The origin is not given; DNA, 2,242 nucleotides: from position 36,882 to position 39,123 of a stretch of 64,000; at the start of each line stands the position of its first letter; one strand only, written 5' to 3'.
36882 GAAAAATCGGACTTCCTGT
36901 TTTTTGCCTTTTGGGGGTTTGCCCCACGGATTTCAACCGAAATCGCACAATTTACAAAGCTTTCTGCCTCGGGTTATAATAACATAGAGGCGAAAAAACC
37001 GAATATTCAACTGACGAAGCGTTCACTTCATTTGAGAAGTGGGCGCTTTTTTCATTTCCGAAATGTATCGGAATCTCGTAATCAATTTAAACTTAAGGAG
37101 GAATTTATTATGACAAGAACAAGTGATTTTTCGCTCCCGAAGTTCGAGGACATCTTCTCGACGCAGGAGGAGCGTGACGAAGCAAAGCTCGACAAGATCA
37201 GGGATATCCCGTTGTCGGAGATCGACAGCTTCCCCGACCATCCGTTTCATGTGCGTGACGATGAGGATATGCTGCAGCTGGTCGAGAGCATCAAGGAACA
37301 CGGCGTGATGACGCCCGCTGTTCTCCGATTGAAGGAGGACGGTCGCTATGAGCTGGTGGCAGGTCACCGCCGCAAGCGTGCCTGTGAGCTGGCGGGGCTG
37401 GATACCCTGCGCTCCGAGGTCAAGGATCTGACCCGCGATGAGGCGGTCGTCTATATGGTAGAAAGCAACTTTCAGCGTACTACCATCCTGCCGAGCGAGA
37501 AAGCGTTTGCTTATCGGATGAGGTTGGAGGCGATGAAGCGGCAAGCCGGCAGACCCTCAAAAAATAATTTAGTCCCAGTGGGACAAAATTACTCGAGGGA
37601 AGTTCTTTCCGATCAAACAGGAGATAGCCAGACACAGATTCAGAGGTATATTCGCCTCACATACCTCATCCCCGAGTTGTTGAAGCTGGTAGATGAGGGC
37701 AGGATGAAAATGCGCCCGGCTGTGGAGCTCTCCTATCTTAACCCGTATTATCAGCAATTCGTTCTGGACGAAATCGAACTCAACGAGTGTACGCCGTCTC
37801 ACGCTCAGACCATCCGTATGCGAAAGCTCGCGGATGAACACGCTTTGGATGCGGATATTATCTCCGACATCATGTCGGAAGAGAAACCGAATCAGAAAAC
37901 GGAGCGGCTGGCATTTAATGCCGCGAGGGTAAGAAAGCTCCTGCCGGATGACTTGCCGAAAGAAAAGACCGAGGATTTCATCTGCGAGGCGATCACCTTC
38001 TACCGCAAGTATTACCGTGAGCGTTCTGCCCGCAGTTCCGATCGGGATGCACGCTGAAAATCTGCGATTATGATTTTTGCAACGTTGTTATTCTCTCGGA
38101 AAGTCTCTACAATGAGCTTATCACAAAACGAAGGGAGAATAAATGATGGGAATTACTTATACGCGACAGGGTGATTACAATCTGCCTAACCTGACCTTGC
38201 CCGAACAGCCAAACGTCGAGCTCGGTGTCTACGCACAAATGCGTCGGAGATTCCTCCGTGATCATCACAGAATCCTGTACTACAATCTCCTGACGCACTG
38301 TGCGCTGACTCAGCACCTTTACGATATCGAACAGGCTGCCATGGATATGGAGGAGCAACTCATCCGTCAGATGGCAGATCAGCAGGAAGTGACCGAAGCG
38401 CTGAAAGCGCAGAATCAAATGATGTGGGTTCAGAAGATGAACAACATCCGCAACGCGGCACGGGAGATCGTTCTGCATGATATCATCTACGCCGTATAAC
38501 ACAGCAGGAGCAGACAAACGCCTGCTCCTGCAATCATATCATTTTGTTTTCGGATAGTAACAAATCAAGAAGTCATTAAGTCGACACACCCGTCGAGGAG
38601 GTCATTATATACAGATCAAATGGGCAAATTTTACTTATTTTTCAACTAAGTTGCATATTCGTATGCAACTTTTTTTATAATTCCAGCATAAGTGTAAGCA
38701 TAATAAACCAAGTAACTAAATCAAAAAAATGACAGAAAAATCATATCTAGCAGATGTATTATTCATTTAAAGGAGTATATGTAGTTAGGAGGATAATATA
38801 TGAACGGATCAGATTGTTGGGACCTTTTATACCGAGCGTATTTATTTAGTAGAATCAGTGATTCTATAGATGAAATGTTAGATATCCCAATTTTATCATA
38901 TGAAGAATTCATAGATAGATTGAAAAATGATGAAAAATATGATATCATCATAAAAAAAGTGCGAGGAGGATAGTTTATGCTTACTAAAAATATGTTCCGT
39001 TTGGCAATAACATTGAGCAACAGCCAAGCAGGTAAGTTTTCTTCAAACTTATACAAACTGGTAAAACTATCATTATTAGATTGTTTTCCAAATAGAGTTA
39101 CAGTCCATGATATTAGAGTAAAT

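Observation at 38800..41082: Candidate new two-gene defence module: 57-aa ORF plus membrane-anchored PIN-like nuclease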

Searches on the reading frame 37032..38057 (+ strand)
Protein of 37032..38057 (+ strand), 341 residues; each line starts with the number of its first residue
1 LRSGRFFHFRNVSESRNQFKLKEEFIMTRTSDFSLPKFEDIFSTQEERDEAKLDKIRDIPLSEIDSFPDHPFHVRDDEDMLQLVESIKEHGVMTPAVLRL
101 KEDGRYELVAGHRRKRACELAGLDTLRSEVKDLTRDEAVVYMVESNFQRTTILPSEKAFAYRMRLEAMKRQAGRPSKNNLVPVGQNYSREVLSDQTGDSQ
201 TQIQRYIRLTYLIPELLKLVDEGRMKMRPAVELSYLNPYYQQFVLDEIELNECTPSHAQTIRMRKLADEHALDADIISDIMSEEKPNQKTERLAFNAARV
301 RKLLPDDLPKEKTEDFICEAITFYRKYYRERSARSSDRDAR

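Call 3: search_protein_families(library=pfam, proteins=[window:37032-38057:+], max_evalue=0.1)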
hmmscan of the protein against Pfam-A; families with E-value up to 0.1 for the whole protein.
window:37032-38057:+ (341 aa): 4 families
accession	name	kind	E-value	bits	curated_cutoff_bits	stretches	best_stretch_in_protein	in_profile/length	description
PF02195.25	ParB_N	-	9.9e-17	61.2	26.3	1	55-143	2-90/95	ParB N-terminal domain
PF17762.8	HTH_ParB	-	0.00013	22.5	22.6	1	186-249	20-84/102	ParB HTH domain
PF11952.13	XTBD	-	0.03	14.5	27.6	0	9-35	4-30/85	XRN-Two Binding Domain, XTBD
PF05464.17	Phi-29_GP4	-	0.032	14.8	27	0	10-70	10-69/126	Phi-29-like late genes activator (early protein GP4)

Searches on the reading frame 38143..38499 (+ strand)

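Call 3: search_protein_families(library=pfam, proteins=[window:38143-38499:+], max_evalue=0.1)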
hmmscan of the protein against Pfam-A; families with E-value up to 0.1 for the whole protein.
window:38143-38499:+ (118 aa): 2 families
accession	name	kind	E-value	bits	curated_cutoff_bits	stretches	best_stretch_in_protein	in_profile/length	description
PF14198.11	TnpV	-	5.7e-43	145.8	27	1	5-115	1-111/111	Transposon-encoded protein TnpV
PF00450.28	Peptidase_S10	-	0.062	13.1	21.9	1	38-107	238-316/420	Serine carboxypeptidase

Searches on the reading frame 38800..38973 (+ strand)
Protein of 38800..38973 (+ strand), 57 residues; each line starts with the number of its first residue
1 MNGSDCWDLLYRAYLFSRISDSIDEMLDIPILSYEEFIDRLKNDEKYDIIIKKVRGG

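Call 3: search_protein_families(library=pfam, proteins=[window:38800-38973:+], max_evalue=0.1)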
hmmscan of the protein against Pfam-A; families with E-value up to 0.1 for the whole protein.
window:38800-38973:+ (57 aa): 1 family
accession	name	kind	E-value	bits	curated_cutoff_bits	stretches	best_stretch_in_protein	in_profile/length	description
PF01983.22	CofC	-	0.072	12.7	22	1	26-57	95-126/217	Guanylyl transferase CofC like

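Call 4: search_protein_families(library=padloc, proteins=[window:38800-38973:+], max_evalue=0.1)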
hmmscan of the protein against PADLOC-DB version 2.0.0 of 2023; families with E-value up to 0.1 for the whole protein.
window:38800-38973:+ (57 aa): 0 families

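Call 5: search_protein_families(library=ncbifam, proteins=[window:38800-38973:+], max_evalue=0.1)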
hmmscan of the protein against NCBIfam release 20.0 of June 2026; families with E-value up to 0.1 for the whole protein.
window:38800-38973:+ (57 aa): 0 families

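Call 58: find_homologous_proteins(query=A4, max_evalue=0.01)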
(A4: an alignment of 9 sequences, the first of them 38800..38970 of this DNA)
Query A4 (9 sequences) (57 aa, profile of the alignment): 75 proteins with E <= 0.01 among 139 candidates.
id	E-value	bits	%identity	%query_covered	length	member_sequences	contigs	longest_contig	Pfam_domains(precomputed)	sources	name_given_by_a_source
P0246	5.0e-18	82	58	75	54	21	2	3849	-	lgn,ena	-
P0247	2.6e-17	80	100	100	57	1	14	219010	-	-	-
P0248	4.0e-17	80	58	75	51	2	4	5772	-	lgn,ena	-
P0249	8.6e-17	79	56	75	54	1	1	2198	-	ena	-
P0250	9.3e-17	78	50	86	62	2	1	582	-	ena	-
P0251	1.4e-16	78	48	77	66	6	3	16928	-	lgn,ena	-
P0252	2.1e-16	77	48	77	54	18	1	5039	-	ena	-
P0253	6.8e-16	76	47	79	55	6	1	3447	-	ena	-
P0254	7.6e-16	76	40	84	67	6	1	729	-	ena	-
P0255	8.4e-16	75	40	84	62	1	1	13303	-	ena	-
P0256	9.5e-16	75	48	77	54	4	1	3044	-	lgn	-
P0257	1.1e-15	75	42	93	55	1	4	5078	-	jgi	-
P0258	1.2e-15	75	44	79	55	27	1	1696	-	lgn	-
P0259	1.6e-15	74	45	77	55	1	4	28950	-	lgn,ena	-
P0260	1.9e-15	74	52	88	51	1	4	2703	-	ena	-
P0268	1.3e-14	72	39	49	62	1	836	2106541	-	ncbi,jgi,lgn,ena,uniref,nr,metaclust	ncbi:hypothetical protein HMPREF0995_05407 [Lachnospiraceae bacterium 7_1_58FAA]|uniref:hypothetical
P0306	6.9e-12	63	-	-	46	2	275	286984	-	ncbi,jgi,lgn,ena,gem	-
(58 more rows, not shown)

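Call 59: find_encoding_contigs(protein=P0268, flank=4000, max_places=6)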
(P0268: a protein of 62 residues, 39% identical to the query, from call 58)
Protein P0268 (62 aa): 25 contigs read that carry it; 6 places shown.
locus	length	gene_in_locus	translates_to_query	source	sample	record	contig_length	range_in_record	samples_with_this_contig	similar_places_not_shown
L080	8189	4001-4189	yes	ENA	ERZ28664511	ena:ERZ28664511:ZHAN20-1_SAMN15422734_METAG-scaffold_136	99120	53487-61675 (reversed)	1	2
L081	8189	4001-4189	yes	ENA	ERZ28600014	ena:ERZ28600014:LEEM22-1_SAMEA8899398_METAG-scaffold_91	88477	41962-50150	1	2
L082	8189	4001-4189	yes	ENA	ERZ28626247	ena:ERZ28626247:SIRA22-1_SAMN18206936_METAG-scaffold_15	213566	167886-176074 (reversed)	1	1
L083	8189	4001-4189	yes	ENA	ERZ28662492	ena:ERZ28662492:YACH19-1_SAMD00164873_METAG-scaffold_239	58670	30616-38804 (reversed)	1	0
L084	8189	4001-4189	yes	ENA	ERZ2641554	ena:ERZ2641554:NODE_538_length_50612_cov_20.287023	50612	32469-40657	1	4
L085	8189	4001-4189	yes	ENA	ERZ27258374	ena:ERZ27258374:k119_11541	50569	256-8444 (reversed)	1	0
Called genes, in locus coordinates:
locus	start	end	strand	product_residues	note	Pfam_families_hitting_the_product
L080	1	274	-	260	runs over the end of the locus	PF00106:adh_short, PF08659:KR, PF13561:adh_short_C2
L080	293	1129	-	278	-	PF00106:adh_short, PF08659:KR (weak), PF13561:adh_short_C2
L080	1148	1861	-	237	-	PF00923:TAL_FSA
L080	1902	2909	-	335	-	PF13669:Glyoxalase_4 (weak)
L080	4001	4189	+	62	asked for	-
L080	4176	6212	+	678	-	-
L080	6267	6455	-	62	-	-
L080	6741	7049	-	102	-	PF00149:Metallophos (weak)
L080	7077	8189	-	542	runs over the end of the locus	PF00239:Resolvase, PF07508:Recombinase, PF13408:Zn_ribbon_recom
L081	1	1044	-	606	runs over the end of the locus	-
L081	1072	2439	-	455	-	PF08867:FRG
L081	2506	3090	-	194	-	PF04383:KilA-N (weak)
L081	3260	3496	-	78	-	PF07508:Recombinase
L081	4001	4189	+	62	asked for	-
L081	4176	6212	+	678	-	-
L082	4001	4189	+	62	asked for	-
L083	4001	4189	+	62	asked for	-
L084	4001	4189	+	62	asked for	-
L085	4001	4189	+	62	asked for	-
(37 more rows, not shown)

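Call 60: find_encoding_contigs(protein=P0306, flank=4000, max_places=5)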
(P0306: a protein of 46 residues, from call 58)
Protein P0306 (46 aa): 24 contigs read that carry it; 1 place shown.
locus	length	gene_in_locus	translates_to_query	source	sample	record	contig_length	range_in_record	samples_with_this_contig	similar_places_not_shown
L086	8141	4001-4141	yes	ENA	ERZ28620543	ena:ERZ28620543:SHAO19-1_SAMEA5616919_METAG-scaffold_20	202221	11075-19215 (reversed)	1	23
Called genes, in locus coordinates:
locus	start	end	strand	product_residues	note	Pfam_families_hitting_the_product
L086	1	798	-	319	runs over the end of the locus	PF01738:DLH (weak), PF00561:Abhydrolase_1 (weak), PF12146:Hydrolase_4, PF20408:Abhydrolase_11 (weak), PF12697:Abhydrolase_6 (weak), PF00326:Peptidase_S9 (faint)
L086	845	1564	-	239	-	PF00376:MerR (weak), PF13411:MerR_1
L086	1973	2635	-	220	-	PF12686:DUF3800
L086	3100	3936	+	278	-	-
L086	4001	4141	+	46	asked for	-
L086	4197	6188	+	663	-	-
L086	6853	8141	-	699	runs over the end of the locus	PF22879:AIPR_N, PF10592:AIPR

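Call 77: search_protein_families(library=phrogs, proteins=[window:38800-38973:+], max_evalue=0.01)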
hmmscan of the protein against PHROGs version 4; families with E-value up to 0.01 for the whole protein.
window:38800-38973:+ (57 aa): 0 families

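Call 87: search_protein_families(library=pfam, alignment_id=A4, max_evalue=1)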
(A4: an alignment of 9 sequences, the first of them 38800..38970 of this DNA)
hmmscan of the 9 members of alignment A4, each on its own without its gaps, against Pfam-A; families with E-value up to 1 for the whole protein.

A. member 1, window:38800-38970:+ (57 aa): 1 family
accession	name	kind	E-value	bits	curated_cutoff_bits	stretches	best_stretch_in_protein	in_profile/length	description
PF01983.22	CofC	-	0.072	12.7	22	1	26-57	95-126/217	Guanylyl transferase CofC like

B. families by the number of members that match (of 9 scanned): 3 families
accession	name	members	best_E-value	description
PF03288.22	Pox_D5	1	0.038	Poxvirus D5 protein-like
PF01983.22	CofC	1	0.072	Guanylyl transferase CofC like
PF05240.20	APOBEC_C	1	0.11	APOBEC-like C-terminal domain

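Call 88: search_solved_structures(query=A4, max_evalue=10)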
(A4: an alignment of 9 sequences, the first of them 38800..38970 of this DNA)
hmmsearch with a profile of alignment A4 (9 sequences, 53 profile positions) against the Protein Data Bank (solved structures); distinct sequences matched with E-value up to 10: 9.
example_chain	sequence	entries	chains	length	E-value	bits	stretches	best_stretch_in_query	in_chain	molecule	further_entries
6yuf_A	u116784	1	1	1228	0.11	15.7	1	22-45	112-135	Structural maintenance of chromosomes protein 1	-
1gv3_A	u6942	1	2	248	0.32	14.2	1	21-43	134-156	MANGANESE SUPEROXIDE DISMUTASE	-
4qrm_A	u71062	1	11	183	0.41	13.8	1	14-41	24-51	Flagellar motor switch protein FliM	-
2hp7_A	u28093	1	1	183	0.42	13.8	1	14-41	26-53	Flagellar motor switch protein FliM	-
4fhr_A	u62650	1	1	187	0.43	13.8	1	14-41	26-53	Flagellar motor switch protein FliM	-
3soh_A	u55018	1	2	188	0.43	13.8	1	14-41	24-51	Flagellar motor switch protein FliM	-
3tjt_A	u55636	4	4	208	0.53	13.5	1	24-44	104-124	Superoxide dismutase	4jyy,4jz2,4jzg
8ys5_B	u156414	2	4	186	0.77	13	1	21-44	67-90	2-oxoglutarate:acceptor oxidoreductase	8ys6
5xop_A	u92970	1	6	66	2.6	11.3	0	15-39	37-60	Calcium-binding protein 1 (EhCBP1), putative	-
